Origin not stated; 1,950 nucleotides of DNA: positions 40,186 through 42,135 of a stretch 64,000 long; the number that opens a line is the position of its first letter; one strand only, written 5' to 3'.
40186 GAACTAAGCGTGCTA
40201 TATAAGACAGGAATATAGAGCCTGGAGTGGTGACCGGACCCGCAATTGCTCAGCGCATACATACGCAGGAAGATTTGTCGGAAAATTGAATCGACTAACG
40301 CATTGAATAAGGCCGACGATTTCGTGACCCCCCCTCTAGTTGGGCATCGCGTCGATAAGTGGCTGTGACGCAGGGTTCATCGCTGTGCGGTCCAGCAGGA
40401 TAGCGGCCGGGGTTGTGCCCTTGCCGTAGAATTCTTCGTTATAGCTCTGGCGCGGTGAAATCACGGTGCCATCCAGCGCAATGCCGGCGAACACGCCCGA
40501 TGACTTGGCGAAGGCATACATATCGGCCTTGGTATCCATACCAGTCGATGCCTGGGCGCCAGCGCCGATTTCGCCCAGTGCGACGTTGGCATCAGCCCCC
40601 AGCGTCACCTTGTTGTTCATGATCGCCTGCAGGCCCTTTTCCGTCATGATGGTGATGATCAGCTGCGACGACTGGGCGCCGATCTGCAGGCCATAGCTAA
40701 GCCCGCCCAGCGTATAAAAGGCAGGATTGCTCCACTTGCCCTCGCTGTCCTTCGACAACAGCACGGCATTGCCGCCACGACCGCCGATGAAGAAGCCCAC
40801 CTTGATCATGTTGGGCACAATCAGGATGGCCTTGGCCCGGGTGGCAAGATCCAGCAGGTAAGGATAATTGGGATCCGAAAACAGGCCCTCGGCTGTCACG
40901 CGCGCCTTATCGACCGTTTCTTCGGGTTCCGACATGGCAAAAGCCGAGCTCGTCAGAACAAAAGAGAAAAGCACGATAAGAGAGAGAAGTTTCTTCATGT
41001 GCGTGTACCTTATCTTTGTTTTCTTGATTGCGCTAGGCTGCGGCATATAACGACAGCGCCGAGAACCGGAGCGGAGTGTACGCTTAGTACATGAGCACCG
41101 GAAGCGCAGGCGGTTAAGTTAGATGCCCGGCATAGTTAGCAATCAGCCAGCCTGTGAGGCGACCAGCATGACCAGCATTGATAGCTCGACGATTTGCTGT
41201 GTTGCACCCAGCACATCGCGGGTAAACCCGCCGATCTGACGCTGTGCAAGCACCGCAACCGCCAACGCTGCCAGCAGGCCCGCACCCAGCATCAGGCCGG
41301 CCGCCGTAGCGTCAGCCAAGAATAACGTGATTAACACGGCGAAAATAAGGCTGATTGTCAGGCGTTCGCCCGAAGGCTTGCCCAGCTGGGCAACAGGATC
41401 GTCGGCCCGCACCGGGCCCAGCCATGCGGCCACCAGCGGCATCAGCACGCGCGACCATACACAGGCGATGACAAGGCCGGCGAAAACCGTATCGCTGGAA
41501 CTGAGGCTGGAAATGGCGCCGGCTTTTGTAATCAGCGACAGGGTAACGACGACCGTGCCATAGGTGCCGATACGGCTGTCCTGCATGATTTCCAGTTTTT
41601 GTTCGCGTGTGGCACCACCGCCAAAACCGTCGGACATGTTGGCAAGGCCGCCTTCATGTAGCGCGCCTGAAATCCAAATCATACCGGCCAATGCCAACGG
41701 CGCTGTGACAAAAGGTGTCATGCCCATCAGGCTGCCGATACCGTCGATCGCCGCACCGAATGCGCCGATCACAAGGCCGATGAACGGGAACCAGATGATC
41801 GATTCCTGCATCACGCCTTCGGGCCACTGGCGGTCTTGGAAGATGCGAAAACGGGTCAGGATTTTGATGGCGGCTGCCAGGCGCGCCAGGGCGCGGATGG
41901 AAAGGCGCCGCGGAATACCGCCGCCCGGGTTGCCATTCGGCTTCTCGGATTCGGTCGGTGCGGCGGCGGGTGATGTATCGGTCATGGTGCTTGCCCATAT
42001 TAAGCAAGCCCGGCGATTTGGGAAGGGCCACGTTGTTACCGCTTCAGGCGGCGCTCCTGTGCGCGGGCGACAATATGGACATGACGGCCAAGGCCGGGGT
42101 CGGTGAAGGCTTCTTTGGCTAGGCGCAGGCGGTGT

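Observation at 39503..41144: Two direct copies of an approximately 85-nt conserved element flanking a two-gene cassette; copy A sits in a 103-nt nested hairpin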

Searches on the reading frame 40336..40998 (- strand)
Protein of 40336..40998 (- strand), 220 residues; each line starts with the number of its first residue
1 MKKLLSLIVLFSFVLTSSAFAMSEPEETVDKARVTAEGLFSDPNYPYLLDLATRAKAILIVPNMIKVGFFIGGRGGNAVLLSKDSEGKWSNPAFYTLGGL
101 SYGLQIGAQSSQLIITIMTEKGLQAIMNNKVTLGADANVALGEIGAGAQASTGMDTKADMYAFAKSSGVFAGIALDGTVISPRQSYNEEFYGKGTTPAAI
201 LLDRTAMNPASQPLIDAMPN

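Call 11: search_protein_families(library=pfam, proteins=[window:40336-40998:-], max_evalue=0.01)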
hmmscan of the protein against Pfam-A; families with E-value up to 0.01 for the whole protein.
window:40336-40998:- (220 aa): 1 family
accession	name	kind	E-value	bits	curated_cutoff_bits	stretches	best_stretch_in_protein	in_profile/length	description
PF04366.17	Ysc84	-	3e-35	121.2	25.1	1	99-218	2-124/127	Las17-binding protein actin regulator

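Call 74: find_homologous_proteins(query=window:40336-40998:-, max_evalue=1e-40)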
Query window:40336-40998:- (220 aa): 91 proteins with E <= 1e-40 among 1783 candidates.
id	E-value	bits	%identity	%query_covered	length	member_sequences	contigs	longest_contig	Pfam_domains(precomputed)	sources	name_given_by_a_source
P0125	5.9e-136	469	100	100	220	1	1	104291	PF04366.18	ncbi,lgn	ncbi:MAG: lipid-binding SYLF domain-containing protein [Bdellovibrionales bacterium]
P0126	1.1e-125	435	93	100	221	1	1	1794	PF04366.18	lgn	-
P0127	2.4e-96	339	73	92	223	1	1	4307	PF04366.18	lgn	-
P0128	1.3e-95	337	72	92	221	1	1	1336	PF04366.18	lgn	-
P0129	5.6e-95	335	73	92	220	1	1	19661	PF04366.18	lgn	-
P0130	9.4e-94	331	69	99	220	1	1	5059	PF04366.18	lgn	-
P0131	1.2e-93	331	68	100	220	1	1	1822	PF04366.18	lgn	-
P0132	3.0e-93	329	69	100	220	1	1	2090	PF04366.18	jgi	-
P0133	6.5e-93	328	65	100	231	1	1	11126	PF04366.18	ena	-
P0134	1.9e-92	327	68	100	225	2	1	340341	PF04366.18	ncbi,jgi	jgi:lipid-binding SYLF domain-containing protein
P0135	1.9e-91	323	67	100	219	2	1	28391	PF04366.18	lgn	-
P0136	2.1e-90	320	66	92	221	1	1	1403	PF04366.18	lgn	-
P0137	2.9e-90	319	67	100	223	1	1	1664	PF04366.18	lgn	-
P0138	3.5e-90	319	66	95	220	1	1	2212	PF04366.18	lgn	-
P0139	1.1e-89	318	66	100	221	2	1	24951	PF04366.18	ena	-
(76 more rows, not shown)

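Call 75: find_encoding_contigs(protein=P0126, flank=3000, max_places=2)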
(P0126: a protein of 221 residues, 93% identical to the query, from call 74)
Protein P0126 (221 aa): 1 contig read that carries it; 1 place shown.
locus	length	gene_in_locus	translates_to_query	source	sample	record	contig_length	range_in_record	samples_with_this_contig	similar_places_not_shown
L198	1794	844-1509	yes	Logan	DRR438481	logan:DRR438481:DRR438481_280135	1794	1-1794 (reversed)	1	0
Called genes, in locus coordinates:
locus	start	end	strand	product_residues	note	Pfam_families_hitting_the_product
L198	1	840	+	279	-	?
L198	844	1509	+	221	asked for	PF04366:Ysc84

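Call 76: find_encoding_contigs(protein=P0129, flank=4000, max_places=2)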
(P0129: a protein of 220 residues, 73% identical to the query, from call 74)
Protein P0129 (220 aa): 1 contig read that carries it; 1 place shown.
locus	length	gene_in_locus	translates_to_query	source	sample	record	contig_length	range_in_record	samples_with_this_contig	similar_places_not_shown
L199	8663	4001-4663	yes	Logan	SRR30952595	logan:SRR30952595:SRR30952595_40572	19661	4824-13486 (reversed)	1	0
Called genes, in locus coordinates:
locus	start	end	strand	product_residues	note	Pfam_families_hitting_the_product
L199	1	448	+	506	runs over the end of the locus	PF07963:N_methyl (weak), PF13884:Peptidase_S74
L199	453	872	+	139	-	-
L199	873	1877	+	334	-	PF00044:Gp_dh_N, PF02800:Gp_dh_C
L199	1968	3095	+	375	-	-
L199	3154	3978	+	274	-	PF02654:CobS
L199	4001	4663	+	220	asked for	PF04366:Ysc84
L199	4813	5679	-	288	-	PF14305:ATPgrasp_TupA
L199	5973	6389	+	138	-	-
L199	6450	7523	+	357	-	PF03462:PCRF, PF00472:RF-1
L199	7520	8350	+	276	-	PF17827:PrmC_N, PF05175:MTS, PF06325:PrmA, PF12847:Methyltransf_18 (weak), PF01170:UPF0020 (weak), PF13649:Methyltransf_25, PF13847:Methyltransf_31, PF08242:Methyltransf_12 (weak), +2 more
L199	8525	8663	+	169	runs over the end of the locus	PF13763:DUF4167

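Call 77: find_encoding_contigs(protein=P0127, flank=4000, max_places=2)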
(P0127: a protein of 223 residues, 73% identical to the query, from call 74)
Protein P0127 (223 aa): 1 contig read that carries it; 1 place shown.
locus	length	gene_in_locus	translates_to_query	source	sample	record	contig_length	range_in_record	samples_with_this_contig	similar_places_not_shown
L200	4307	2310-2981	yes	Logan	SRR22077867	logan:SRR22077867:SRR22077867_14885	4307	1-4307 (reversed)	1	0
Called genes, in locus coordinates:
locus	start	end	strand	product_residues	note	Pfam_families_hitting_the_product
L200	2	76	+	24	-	?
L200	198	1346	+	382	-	-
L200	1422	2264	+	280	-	PF02654:CobS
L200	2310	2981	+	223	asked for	PF04366:Ysc84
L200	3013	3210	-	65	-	-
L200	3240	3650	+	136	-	-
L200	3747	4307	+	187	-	?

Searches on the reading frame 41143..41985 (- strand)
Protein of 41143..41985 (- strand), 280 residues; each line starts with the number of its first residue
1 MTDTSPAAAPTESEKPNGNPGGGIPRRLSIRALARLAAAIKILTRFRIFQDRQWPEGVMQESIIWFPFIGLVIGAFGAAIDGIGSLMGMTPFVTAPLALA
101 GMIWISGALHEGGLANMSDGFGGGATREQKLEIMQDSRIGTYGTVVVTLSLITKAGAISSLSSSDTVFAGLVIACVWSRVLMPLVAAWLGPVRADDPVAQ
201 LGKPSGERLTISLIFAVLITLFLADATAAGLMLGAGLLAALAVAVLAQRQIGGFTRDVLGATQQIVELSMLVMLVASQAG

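Call 11: search_protein_families(library=pfam, proteins=[window:41143-41985:-], max_evalue=0.01)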
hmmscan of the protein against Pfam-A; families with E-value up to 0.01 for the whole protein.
window:41143-41985:- (280 aa): 1 family
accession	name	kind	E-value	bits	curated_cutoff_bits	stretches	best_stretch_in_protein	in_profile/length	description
PF02654.20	CobS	-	1.5e-39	136.8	23.2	1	39-272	1-207/207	Cobalamin-5-phosphate synthase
